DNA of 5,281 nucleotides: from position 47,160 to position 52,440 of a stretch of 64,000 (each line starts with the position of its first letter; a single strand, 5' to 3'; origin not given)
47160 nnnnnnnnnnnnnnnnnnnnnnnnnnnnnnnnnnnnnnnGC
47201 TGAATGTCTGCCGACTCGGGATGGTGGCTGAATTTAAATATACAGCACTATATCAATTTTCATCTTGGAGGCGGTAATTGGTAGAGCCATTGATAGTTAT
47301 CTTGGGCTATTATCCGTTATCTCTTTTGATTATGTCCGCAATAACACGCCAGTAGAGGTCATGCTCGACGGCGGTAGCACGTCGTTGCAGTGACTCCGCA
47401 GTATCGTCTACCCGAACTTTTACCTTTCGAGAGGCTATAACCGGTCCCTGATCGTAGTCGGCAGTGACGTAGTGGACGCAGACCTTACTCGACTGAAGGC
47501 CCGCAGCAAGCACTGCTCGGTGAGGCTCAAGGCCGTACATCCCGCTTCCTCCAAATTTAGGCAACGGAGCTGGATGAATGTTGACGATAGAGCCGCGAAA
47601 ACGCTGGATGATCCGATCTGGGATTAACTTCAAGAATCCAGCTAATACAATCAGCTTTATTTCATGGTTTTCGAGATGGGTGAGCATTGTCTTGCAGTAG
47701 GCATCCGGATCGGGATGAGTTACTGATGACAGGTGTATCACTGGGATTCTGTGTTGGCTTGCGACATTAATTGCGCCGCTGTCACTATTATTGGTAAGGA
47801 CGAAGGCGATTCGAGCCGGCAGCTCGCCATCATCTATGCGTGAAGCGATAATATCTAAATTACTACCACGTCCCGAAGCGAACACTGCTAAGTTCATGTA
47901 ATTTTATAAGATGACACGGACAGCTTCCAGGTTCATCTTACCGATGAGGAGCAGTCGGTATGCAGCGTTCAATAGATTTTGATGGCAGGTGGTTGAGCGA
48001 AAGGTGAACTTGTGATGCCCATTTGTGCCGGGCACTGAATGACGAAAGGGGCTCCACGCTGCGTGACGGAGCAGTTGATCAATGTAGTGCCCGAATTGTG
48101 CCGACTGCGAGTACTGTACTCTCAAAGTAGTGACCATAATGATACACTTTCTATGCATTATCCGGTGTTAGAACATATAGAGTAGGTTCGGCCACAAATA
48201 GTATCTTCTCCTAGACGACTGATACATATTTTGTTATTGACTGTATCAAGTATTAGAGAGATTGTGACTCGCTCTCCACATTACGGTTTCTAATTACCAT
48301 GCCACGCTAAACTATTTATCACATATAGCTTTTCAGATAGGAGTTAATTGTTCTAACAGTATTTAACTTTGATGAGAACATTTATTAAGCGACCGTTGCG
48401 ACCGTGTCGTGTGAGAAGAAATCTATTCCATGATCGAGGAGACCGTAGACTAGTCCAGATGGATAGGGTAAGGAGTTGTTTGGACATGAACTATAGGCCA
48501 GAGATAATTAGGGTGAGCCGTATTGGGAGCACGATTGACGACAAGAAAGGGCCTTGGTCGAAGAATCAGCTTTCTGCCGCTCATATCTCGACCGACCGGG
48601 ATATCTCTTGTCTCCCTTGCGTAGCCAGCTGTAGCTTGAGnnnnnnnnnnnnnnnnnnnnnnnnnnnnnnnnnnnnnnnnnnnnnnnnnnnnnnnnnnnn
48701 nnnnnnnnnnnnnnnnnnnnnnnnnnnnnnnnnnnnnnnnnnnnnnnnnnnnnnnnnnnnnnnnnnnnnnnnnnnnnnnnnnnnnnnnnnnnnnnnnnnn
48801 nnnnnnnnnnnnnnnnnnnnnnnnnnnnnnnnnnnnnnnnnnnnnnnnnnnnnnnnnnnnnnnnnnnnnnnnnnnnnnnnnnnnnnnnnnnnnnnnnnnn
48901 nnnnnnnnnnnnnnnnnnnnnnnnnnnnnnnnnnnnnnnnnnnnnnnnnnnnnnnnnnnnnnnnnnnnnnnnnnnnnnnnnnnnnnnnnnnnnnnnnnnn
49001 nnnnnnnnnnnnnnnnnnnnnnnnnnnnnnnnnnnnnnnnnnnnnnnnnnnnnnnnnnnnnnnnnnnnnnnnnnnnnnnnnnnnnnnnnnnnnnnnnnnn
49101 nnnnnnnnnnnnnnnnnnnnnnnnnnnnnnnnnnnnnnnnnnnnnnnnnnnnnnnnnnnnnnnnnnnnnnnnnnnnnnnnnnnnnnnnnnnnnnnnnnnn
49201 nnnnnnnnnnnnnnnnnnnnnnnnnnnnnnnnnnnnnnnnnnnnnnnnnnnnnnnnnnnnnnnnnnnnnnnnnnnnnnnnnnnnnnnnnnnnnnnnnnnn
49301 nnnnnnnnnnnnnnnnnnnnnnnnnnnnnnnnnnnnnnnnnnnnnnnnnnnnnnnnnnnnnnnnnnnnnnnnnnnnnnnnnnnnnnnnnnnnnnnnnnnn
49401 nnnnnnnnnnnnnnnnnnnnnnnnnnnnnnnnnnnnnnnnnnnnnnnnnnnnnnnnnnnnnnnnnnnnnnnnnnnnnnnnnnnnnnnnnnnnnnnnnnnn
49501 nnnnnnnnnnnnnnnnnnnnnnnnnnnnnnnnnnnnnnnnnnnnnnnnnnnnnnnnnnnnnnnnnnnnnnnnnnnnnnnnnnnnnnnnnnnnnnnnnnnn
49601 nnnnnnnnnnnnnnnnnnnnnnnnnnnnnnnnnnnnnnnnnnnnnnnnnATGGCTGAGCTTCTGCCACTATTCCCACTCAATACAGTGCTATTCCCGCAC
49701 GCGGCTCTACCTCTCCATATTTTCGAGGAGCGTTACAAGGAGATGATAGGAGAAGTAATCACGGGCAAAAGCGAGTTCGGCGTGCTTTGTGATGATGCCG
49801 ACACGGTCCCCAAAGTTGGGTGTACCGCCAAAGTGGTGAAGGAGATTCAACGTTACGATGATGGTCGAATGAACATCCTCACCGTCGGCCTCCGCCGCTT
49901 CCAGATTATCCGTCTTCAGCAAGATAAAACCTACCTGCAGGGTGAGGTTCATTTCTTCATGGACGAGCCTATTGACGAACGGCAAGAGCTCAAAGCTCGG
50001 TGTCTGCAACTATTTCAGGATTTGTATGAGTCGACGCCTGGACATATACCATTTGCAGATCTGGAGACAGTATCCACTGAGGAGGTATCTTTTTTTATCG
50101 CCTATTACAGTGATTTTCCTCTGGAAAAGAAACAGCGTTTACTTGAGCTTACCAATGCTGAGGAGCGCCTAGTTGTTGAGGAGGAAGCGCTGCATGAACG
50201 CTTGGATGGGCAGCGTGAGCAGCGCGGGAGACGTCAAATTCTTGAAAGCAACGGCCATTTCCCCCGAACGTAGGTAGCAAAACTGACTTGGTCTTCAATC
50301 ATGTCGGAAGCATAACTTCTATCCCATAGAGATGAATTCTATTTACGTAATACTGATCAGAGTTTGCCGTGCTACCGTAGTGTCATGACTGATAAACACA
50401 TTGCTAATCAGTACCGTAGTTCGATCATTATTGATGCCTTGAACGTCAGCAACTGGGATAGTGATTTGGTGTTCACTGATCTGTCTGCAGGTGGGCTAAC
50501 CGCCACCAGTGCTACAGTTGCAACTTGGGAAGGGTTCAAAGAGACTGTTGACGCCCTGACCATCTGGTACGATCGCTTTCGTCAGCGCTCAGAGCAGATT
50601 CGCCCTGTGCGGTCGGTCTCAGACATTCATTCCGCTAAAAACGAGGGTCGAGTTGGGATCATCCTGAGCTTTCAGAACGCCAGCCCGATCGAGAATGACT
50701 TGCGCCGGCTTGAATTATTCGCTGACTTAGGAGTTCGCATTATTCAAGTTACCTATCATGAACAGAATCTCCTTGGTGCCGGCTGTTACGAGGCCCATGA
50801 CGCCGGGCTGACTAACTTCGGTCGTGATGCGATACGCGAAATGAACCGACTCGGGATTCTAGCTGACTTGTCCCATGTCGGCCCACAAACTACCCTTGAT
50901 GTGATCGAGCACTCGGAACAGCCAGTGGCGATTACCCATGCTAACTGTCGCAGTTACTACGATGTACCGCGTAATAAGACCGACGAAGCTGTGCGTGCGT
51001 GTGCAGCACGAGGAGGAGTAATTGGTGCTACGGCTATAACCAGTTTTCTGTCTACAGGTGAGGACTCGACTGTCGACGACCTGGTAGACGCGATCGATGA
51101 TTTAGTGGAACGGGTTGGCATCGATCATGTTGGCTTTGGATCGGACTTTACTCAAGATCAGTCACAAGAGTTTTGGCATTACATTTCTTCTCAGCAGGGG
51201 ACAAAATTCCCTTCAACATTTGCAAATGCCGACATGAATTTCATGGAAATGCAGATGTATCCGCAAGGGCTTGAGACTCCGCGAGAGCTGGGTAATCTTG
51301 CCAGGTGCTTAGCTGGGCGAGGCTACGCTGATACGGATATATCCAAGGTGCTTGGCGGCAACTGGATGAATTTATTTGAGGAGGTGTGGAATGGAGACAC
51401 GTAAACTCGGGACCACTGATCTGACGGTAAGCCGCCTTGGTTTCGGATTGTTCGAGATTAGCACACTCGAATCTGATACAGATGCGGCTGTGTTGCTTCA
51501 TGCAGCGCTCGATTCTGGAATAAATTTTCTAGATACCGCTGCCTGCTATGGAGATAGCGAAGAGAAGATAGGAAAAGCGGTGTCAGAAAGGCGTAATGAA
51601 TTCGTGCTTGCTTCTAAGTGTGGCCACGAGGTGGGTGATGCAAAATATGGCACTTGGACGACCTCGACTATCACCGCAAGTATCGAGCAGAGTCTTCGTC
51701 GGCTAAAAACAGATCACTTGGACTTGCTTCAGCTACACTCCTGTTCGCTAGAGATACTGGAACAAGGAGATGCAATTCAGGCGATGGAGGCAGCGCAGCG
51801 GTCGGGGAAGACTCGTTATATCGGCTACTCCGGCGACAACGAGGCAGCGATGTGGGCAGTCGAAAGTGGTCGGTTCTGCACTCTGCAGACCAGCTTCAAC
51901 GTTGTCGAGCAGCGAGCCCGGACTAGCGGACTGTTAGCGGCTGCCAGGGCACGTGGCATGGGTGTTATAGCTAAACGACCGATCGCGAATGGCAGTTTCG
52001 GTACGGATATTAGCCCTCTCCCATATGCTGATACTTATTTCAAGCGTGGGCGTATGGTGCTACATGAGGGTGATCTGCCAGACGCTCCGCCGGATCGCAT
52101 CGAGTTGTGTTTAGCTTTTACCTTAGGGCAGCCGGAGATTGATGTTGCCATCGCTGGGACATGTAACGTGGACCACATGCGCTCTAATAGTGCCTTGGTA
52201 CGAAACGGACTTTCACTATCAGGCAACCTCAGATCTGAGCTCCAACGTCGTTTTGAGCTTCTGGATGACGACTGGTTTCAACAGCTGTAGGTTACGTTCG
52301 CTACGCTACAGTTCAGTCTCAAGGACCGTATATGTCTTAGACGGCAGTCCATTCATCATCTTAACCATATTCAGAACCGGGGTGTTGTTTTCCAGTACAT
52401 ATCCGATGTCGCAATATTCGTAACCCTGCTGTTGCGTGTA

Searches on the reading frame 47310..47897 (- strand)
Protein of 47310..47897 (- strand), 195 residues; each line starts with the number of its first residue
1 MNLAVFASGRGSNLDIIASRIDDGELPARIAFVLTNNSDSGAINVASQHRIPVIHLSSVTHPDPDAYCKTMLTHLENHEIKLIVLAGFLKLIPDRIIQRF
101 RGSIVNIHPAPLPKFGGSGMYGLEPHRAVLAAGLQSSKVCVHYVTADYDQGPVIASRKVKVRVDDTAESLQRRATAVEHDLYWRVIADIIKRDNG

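Call 13: search_protein_families(library=pfam, max_evalue=0.00001, proteins=[window:47310-47897:-])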
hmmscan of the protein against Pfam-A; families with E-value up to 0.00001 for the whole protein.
window:47310-47897:- (195 aa): 1 family
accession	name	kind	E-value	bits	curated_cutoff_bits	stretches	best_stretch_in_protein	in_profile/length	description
PF00551.24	Formyl_trans_N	-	3.6e-36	125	26.1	1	1-186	1-181/181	Formyl transferase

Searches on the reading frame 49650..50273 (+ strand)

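Call 13: search_protein_families(library=pfam, max_evalue=0.00001, proteins=[window:49650-50273:+])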
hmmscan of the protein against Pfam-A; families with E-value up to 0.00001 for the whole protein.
window:49650-50273:+ (207 aa): 1 family
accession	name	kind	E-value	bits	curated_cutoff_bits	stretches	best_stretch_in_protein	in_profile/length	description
PF02190.22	LON_substr_bdg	-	9.3e-31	107.7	28.7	1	5-175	2-192/200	ATP-dependent protease La (LON) substrate-binding domain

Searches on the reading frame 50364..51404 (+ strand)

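Call 13: search_protein_families(library=pfam, max_evalue=0.00001, proteins=[window:50364-51404:+])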
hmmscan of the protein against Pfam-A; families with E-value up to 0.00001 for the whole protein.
window:50364-51404:+ (346 aa): 1 family
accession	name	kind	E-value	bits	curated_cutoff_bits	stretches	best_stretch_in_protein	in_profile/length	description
PF01244.27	Peptidase_M19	-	4.3e-85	286.1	26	1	35-340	37-319/319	Membrane dipeptidase (Peptidase family M19)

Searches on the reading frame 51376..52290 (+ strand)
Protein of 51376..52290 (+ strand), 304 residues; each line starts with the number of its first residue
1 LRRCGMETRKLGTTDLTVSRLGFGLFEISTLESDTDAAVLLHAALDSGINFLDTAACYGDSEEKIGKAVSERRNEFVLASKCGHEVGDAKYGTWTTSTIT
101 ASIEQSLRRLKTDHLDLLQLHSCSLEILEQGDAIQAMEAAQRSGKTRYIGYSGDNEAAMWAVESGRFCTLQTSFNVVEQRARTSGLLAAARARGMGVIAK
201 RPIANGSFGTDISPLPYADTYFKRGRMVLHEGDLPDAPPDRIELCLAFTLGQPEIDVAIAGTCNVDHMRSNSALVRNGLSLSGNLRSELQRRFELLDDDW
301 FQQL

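Call 13: search_protein_families(library=pfam, max_evalue=0.00001, proteins=[window:51376-52290:+])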
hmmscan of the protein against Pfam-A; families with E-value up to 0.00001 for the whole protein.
window:51376-52290:+ (304 aa): 1 family
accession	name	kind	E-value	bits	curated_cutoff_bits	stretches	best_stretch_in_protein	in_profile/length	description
PF00248.27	Aldo_ket_red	-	4.8e-36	124.8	24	1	20-208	1-197/291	Aldo/keto reductase family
